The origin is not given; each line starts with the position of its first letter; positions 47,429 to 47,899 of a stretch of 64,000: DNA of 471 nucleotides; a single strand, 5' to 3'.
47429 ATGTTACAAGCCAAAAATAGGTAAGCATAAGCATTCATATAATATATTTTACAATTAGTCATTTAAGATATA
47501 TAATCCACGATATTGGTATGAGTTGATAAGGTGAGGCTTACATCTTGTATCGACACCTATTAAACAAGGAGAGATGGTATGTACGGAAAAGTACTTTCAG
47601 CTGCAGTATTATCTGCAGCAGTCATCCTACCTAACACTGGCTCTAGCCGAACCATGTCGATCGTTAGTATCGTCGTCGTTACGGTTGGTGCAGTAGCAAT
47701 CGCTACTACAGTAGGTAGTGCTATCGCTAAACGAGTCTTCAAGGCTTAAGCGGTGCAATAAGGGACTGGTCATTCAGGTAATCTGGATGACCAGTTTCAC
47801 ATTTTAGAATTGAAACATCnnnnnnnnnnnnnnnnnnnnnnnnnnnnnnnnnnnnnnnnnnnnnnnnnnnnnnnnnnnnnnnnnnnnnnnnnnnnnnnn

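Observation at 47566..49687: Unannotated 56-aa LPNTG mini-substrate, then a sortase translationally coupled to a processive GT2 synthase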

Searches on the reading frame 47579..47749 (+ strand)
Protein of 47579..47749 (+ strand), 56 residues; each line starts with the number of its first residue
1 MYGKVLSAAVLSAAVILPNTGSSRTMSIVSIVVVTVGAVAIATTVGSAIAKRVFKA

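Call 3: search_protein_families(library=pfam, proteins=[window:47579-47749:+], max_evalue=0.01)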
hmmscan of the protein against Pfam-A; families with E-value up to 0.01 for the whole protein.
window:47579-47749:+ (56 aa): 0 families

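Call 4: search_protein_families(library=ncbifam, proteins=[window:47579-47749:+], max_evalue=0.01)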
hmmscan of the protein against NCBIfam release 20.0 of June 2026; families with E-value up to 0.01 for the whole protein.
window:47579-47749:+ (56 aa): 0 families

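Call 5: find_homologous_proteins(query=window:47579-47746:+, max_evalue=0.01)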
Query window:47579-47746:+ (56 aa): 4 proteins with E <= 0.01 among 4 candidates.
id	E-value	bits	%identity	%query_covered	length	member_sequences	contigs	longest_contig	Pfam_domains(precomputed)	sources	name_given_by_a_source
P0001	1.2e-21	91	98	100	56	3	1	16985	-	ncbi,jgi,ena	ncbi:MAG: hypothetical protein WCO19_02320 [Candidatus Saccharibacteria bacterium]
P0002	1.6e-12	63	60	98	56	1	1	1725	-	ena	-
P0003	1.7e-11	60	62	98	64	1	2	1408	-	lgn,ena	-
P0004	2.6e-6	44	48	100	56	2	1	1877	-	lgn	-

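Call 8: find_encoding_contigs(protein=P0001, flank=8000)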
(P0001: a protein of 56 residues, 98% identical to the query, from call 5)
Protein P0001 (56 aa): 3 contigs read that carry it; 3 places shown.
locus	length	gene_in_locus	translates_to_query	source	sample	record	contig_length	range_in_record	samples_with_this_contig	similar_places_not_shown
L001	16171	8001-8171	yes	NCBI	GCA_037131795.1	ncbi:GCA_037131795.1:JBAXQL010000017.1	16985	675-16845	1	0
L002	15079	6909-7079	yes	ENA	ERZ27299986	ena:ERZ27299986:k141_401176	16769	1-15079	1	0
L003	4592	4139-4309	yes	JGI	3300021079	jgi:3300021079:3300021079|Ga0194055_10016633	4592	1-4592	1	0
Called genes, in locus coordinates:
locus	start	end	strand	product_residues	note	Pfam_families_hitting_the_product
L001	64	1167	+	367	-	PF00226:DnaJ, PF01556:DnaJ_C, PF00684:DnaJ_CXXCXGXG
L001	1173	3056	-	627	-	-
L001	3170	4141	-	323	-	PF00990:GGDEF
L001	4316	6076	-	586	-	PF01522:Polysacc_deac_1, PF02018:CBM_4_9 (faint)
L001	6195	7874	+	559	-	PF00331:Glyco_hydro_10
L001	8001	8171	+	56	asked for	-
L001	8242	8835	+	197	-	PF04203:Sortase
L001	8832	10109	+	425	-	PF13506:Glyco_transf_21, PF13641:Glyco_tranf_2_3, PF00535:Glycos_transf_2, PF13632:Glyco_trans_2_3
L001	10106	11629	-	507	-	PF01381:HTH_3, PF12844:HTH_19 (weak), PF13443:HTH_26 (weak), PF13560:HTH_31, PF00275:EPSP_synthase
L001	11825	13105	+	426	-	PF00464:SHMT, PF00155:Aminotran_1_2 (weak)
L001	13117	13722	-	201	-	-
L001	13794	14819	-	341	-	PF01565:FAD_binding_4, PF02873:MurB_C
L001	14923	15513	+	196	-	PF13560:HTH_31 (weak)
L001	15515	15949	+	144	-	-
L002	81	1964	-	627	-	-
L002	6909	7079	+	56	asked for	-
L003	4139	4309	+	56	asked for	-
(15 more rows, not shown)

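Call 10: find_encoding_contigs(protein=P0004, flank=8000)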
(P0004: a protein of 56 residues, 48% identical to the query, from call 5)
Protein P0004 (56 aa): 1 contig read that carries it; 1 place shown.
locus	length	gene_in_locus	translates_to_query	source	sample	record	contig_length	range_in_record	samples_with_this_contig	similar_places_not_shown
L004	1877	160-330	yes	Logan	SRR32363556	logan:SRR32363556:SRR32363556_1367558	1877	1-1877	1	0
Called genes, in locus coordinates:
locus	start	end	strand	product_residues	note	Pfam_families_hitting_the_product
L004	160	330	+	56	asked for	-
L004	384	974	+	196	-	PF04203:Sortase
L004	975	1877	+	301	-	?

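Call 11: find_encoding_contigs(protein=P0002, flank=8000)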
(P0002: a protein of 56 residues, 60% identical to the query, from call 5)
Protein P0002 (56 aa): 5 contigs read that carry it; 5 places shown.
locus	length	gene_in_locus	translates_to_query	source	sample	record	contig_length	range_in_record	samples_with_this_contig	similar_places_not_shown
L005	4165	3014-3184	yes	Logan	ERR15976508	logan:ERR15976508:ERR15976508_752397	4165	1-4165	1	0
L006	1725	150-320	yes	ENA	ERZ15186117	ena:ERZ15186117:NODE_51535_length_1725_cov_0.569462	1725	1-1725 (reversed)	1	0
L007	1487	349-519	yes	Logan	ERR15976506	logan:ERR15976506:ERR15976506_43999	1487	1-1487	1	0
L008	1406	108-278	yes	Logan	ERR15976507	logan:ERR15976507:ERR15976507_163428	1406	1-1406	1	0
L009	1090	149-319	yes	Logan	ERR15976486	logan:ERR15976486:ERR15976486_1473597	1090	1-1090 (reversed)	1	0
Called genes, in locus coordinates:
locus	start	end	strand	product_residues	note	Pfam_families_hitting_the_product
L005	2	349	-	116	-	?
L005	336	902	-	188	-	-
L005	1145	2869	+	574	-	PF00331:Glyco_hydro_10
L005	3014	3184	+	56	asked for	-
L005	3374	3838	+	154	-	PF04203:Sortase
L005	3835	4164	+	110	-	?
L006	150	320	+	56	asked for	-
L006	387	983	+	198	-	-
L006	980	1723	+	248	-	?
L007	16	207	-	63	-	-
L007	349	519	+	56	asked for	-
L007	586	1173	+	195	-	PF04203:Sortase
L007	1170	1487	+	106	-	?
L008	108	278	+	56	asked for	-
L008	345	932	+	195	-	PF04203:Sortase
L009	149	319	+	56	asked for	-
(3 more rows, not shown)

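Call 12: find_encoding_contigs(protein=P0003, flank=8000)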
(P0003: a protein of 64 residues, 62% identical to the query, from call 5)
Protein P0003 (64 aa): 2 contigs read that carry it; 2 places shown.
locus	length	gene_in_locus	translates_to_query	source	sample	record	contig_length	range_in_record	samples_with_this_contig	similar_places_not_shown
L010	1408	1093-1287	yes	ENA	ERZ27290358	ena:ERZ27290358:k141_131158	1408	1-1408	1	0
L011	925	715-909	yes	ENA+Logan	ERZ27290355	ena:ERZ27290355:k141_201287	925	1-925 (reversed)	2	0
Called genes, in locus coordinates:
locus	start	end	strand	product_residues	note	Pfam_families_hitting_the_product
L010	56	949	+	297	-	-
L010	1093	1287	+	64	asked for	-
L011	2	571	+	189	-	?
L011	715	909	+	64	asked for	-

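Call 19: search_protein_representatives(alignment_id=A1)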
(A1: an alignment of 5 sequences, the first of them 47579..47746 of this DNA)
Query: 5 sequences, 56 profile positions. Proteins with E-value up to 0.001 (for the whole library): 56; up to 1e-10: 2; up to 1e-30: 0. The best 56 are listed.
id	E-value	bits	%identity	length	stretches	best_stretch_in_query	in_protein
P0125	1.7e-16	75.9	-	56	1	1-56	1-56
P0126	3.9e-11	58.7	-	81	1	1-56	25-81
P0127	3.7e-10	55.5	-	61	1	3-56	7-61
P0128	1.1e-09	54.0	-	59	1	1-56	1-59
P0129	1.9e-09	53.3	-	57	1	1-56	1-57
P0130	6.2e-09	51.6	-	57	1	1-56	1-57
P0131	7.8e-09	51.3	-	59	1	1-56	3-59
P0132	1.3e-08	50.6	-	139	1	1-53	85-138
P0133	1.7e-08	50.2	-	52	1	13-56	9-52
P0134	4.1e-08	49.0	-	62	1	7-56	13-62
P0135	6.5e-08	48.4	-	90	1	11-55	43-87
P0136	7.4e-08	48.2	-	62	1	13-56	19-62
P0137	9.8e-08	47.8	-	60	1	3-55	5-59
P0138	1.2e-07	47.5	-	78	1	5-56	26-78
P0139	3.2e-07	46.2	-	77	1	7-56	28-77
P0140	5.5e-07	45.4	-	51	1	10-56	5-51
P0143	3.8e-06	42.7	-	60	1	11-56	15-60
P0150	1.9e-05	40.5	-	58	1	13-55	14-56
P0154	2.7e-05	40.0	-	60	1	8-54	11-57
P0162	1.7e-04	37.4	-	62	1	13-56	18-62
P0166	3.8e-04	36.3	-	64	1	8-55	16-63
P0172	5.6e-04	35.8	-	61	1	1-44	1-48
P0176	6.4e-04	35.6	-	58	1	1-44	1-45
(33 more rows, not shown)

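Call 28: search_protein_families(library=ncbifam, proteins=[window:47579-47746:+, P0127, P0134, P0143, P0154, P0162, P0172, P0176, P0140, P0166], max_evalue=10)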
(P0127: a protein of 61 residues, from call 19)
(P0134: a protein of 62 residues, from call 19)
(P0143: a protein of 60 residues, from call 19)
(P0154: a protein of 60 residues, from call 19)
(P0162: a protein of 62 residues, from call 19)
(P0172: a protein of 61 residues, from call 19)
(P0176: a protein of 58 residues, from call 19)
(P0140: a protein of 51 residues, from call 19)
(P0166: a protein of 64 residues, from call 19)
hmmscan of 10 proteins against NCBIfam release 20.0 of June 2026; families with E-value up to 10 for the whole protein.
window:47579-47746:+ (56 aa): 2 families
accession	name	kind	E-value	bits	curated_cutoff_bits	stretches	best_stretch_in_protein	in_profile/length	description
NF004932.0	PRK06287.1-3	equivalog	0.067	13.6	191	1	16-52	59-95/105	cobalt transport protein CbiN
TIGR01167.1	LPXTG_anchor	domain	0.071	13.8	15.9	1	17-40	2-25/34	LPXTG cell wall anchor domain-containing protein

P0127 (61 aa): 1 family
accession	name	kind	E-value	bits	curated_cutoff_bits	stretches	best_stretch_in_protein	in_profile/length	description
TIGR01167.1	LPXTG_anchor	domain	1.7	9.5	15.9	1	21-46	1-27/34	LPXTG cell wall anchor domain-containing protein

P0134 (62 aa): 1 family
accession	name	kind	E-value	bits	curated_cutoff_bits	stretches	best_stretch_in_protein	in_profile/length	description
NF010294.0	PRK13734.1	subfamily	0.0016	18.5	150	1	16-46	85-115/120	F-type conjugative transfer system pilin TraA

P0143 (60 aa): 2 families
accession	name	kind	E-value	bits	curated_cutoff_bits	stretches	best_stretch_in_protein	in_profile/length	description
TIGR01167.1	LPXTG_anchor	domain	0.0059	17.2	15.9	1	21-45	2-27/34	LPXTG cell wall anchor domain-containing protein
NF033902.0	iso_D2_wall_anc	subfamily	0.97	8.1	95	1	18-46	507-535/540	SpaH/EbpB family LPXTG-anchored major pilin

P0154 (60 aa): 0 families

P0162 (62 aa): 1 family
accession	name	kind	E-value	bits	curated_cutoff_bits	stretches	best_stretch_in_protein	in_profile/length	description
TIGR01167.1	LPXTG_anchor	domain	0.82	10.4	15.9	1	23-47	2-27/34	LPXTG cell wall anchor domain-containing protein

P0172 (61 aa): 5 families
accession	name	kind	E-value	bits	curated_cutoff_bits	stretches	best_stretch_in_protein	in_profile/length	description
TIGR01167.1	LPXTG_anchor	domain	0.02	15.6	15.9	1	21-57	2-33/34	LPXTG cell wall anchor domain-containing protein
NF046005.2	near_gluc_PtsG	equivalog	0.039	14.2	45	1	29-60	6-36/85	MPN207a family PTS transporter accessory protein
NF033846.1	Rumino_NPXTG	domain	0.057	13.7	23.5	1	22-57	2-30/30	NPXTG-anchored protein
NF058571.1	GVDTG_CTERM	domain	0.17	12.2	29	1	37-56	24-44/44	GVDTG sorting domain-containing protein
NF058670.1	sorting_LPXTATN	domain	6.2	7.2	32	1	38-57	12-31/32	LPxTATN C-terminal sorting signal domain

P0176 (58 aa): 3 families
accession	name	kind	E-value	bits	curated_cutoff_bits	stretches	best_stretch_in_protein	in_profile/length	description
TIGR01167.1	LPXTG_anchor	domain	0.014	16.1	15.9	1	18-42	2-26/34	LPXTG cell wall anchor domain-containing protein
NF033846.1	Rumino_NPXTG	domain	0.026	14.8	23.5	1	19-42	2-19/30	NPXTG-anchored protein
NF053819.1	EF0750_LPXTG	subfamily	0.084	13.4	47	1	15-43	70-98/105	EF2685/EF0750 family sortase-dependent surface protein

P0140 (51 aa): 2 families
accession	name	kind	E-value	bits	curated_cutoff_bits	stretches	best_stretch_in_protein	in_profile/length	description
TIGR01167.1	LPXTG_anchor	domain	0.05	14.3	15.9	1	11-36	1-27/34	LPXTG cell wall anchor domain-containing protein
NF033846.1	Rumino_NPXTG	domain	0.2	12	23.5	1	13-37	2-26/30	NPXTG-anchored protein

P0166 (64 aa): 1 family
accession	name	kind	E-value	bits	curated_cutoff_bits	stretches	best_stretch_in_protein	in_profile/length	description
TIGR01167.1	LPXTG_anchor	domain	0.066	13.9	15.9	1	24-49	1-27/34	LPXTG cell wall anchor domain-containing protein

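Call 29: search_protein_families(library=pfam, proteins=[window:47579-47746:+, P0127, P0134, P0143, P0154, P0162, P0172, P0176, P0140, P0166], max_evalue=10)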
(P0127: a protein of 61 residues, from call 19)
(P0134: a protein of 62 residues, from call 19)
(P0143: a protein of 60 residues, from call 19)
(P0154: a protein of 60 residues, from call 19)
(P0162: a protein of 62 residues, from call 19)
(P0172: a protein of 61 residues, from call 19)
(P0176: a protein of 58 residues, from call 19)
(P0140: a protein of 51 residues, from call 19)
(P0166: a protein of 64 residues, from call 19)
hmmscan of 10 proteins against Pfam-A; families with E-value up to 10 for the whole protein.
window:47579-47746:+ (56 aa): 1 family
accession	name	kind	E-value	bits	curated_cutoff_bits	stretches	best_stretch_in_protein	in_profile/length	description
PF06066.16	SepZ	-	0.032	14.9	27.3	1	13-50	29-63/99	SepZ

P0127 (61 aa): 1 family
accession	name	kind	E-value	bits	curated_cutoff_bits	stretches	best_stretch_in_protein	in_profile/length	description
PF00746.26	Gram_pos_anchor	-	0.012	16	20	1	15-45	2-34/43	LPXTG cell wall anchor motif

P0134 (62 aa): 3 families
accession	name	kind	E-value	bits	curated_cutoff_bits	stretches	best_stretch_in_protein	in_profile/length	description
PF05513.17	TraA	-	0.038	14.5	22.6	1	16-46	85-115/118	TraA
PF06706.16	CTV_P6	-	0.051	13.7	25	1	30-59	10-39/51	Citrus tristeza virus 6-kDa protein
PF00746.26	Gram_pos_anchor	-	0.38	11.2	20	1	23-46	9-34/43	LPXTG cell wall anchor motif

P0143 (60 aa): 1 family
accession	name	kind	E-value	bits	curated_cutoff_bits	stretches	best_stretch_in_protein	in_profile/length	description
PF00746.26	Gram_pos_anchor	-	0.025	15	20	1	16-44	4-34/43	LPXTG cell wall anchor motif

P0154 (60 aa): 1 family
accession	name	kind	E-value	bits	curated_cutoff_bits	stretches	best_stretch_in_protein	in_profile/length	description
PF00746.26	Gram_pos_anchor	-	1.5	9.3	20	1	15-45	4-36/43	LPXTG cell wall anchor motif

P0162 (62 aa): 2 families
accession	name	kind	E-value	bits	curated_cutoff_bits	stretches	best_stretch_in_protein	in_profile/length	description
PF02656.20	DUF202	-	0.052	14.4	23.4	1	13-56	18-64/68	Domain of unknown function (DUF202)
PF00746.26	Gram_pos_anchor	-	0.86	10.1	20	1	21-48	7-36/43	LPXTG cell wall anchor motif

P0172 (61 aa): 5 families
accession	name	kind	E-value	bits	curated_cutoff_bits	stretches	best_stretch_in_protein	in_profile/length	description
PF19885.4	DUF6358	-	0.013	16.2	28.4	1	36-57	9-30/61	Family of unknown function (DUF6358)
PF02656.20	DUF202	-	0.028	15.3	23.4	1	14-58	21-68/68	Domain of unknown function (DUF202)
PF11384.13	DUF3188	-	0.13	12.4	24.6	1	20-57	13-49/50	Protein of unknown function (DUF3188)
PF00746.26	Gram_pos_anchor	-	0.65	10.5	20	1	20-57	8-40/43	LPXTG cell wall anchor motif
PF20712.2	CyanoTRADDas_TM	-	0.88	10.2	24.3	1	28-55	7-34/68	Cyanobacterial TRADD-N associated 2-Transmembrane domain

P0176 (58 aa): 2 families
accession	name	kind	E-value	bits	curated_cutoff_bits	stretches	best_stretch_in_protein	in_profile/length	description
PF02656.20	DUF202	-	0.022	15.6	23.4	1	11-52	21-65/68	Domain of unknown function (DUF202)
PF00746.26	Gram_pos_anchor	-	0.031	14.7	20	1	18-44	9-36/43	LPXTG cell wall anchor motif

P0140 (51 aa): 1 family
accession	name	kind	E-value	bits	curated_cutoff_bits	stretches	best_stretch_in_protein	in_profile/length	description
PF00746.26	Gram_pos_anchor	-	0.13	12.7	20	1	10-36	7-35/43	LPXTG cell wall anchor motif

P0166 (64 aa): 1 family
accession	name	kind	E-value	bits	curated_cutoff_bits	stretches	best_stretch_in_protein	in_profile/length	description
PF00746.26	Gram_pos_anchor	-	0.09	13.2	20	1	19-49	3-33/43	LPXTG cell wall anchor motif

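Call 38: find_homologous_proteins(query=A3, max_evalue=0.001)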
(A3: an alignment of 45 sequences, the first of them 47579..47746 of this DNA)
Query A3 (45 sequences) (56 aa, profile of the alignment): 510 proteins with E <= 0.001 among 4075 candidates; the best 120 are listed.
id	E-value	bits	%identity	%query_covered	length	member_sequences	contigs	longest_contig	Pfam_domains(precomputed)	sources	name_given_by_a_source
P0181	4.8e-21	92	47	100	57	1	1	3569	-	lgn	-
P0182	5.9e-21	92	40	100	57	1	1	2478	-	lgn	-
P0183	8.4e-21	91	39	100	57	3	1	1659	-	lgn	-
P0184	1.7e-20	90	37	100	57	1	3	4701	-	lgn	-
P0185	3.4e-20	89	43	100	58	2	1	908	-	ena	-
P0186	3.5e-20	89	40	100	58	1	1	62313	-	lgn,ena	-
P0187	5.7e-20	89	44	100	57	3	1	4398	-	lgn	-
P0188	6.2e-20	88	42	100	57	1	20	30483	-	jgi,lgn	jgi:hypothetical protein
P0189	7.0e-20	88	40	100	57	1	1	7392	-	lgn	-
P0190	9.0e-20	88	40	100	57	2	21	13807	-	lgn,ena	-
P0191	1.0e-19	88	39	100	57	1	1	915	-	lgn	-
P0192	1.2e-19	87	40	100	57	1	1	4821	-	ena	-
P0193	1.3e-19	87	35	100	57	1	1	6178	-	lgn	-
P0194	1.8e-19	87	40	100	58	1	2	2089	-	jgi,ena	jgi:hypothetical protein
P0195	1.8e-19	87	44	100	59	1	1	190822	-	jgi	jgi:hypothetical protein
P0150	1.9e-17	80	35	71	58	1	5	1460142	-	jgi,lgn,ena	-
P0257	3.7e-17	80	42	80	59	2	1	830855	-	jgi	jgi:hypothetical protein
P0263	5.6e-17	79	36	98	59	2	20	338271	-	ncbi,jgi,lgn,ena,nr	ncbi:MAG TPA: hypothetical protein PKD20_02090 [Candidatus Saccharibacteria bacterium]|jgi:hypotheti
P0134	2.0e-16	77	40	86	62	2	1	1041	-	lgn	-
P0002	2.4e-16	77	60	98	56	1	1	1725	-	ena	-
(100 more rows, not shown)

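Call 65: find_encoding_contigs(protein=P0150, flank=5000, max_places=2)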
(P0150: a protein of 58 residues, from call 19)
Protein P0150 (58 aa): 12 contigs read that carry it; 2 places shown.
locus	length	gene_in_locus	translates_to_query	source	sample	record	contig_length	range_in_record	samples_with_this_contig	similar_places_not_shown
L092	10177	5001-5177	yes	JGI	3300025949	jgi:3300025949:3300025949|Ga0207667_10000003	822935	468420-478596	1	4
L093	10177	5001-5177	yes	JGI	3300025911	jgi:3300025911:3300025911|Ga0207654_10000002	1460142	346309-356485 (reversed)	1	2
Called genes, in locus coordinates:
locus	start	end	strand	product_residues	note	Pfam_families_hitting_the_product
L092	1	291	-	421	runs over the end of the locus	PF00464:SHMT, PF00155:Aminotran_1_2 (weak)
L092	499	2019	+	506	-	PF01381:HTH_3, PF13443:HTH_26 (weak), PF13560:HTH_31, PF13744:HTH_37 (weak), PF00275:EPSP_synthase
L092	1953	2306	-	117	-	-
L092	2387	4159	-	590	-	PF01522:Polysacc_deac_1, PF02018:CBM_4_9 (weak)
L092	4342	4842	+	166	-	-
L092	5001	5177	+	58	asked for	-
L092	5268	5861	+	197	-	PF04203:Sortase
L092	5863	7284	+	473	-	PF00535:Glycos_transf_2, PF13641:Glyco_tranf_2_3, PF03142:Chitin_synth_2 (weak), PF13641:Glyco_tranf_2_3, PF00535:Glycos_transf_2, PF13632:Glyco_trans_2_3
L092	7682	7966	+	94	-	PF00702:Hydrolase, PF13419:HAD_2, PF13242:Hydrolase_like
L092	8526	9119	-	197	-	-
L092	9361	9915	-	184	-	-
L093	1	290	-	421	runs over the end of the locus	PF00464:SHMT, PF00155:Aminotran_1_2 (weak)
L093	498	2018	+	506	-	PF01381:HTH_3, PF13443:HTH_26 (weak), PF13560:HTH_31, PF13744:HTH_37 (weak), PF00275:EPSP_synthase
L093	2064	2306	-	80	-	-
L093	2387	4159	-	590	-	PF01522:Polysacc_deac_1, PF02018:CBM_4_9 (weak)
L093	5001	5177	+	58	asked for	-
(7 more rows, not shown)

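Call 66: find_encoding_contigs(protein=P0257, flank=5000, max_places=2)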
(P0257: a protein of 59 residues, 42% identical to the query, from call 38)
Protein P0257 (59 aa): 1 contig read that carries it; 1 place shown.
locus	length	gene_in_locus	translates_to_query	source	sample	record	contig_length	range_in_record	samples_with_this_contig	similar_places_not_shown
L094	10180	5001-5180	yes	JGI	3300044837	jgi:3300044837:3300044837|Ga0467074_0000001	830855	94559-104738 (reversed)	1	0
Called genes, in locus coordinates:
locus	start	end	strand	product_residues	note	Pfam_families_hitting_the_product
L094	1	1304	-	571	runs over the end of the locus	PF00331:Glyco_hydro_10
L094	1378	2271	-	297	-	-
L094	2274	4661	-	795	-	PF01522:Polysacc_deac_1, PF16655:PhoD_N (faint), PF00041:fn3 (faint), PF16656:Pur_ac_phosph_N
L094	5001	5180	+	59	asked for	-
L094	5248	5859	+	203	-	PF04203:Sortase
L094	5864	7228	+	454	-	PF00535:Glycos_transf_2, PF01644:Chitin_synth_1 (faint), PF00535:Glycos_transf_2, PF13641:Glyco_tranf_2_3, PF13632:Glyco_trans_2_3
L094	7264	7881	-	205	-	PF06414:Zeta_toxin, PF13671:AAA_33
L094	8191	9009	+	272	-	PF00953:Glycos_transf_4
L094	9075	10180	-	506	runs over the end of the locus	PF01381:HTH_3, PF13443:HTH_26 (weak), PF13560:HTH_31, PF00275:EPSP_synthase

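Call 67: find_encoding_contigs(protein=P0195, flank=5000, max_places=2)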
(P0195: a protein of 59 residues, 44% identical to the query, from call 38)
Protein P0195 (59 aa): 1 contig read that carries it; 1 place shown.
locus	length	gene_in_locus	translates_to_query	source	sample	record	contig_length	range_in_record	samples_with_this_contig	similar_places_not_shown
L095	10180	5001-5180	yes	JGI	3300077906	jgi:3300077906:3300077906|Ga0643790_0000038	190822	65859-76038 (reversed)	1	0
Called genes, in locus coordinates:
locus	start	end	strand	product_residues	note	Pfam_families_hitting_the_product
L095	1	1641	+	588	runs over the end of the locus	PF02018:CBM_4_9 (faint), PF01522:Polysacc_deac_1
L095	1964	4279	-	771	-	PF01522:Polysacc_deac_1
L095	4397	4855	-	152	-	PF03640:Lipoprotein_15 (weak)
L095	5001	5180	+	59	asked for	-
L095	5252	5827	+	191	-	PF04203:Sortase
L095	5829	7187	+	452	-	PF00535:Glycos_transf_2, PF01644:Chitin_synth_1 (faint), PF00535:Glycos_transf_2, PF13641:Glyco_tranf_2_3, PF03142:Chitin_synth_2 (faint), PF13632:Glyco_trans_2_3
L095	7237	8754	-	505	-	PF01381:HTH_3, PF13443:HTH_26 (weak), PF13560:HTH_31, PF13744:HTH_37 (faint), PF00275:EPSP_synthase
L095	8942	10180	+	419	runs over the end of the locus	PF00464:SHMT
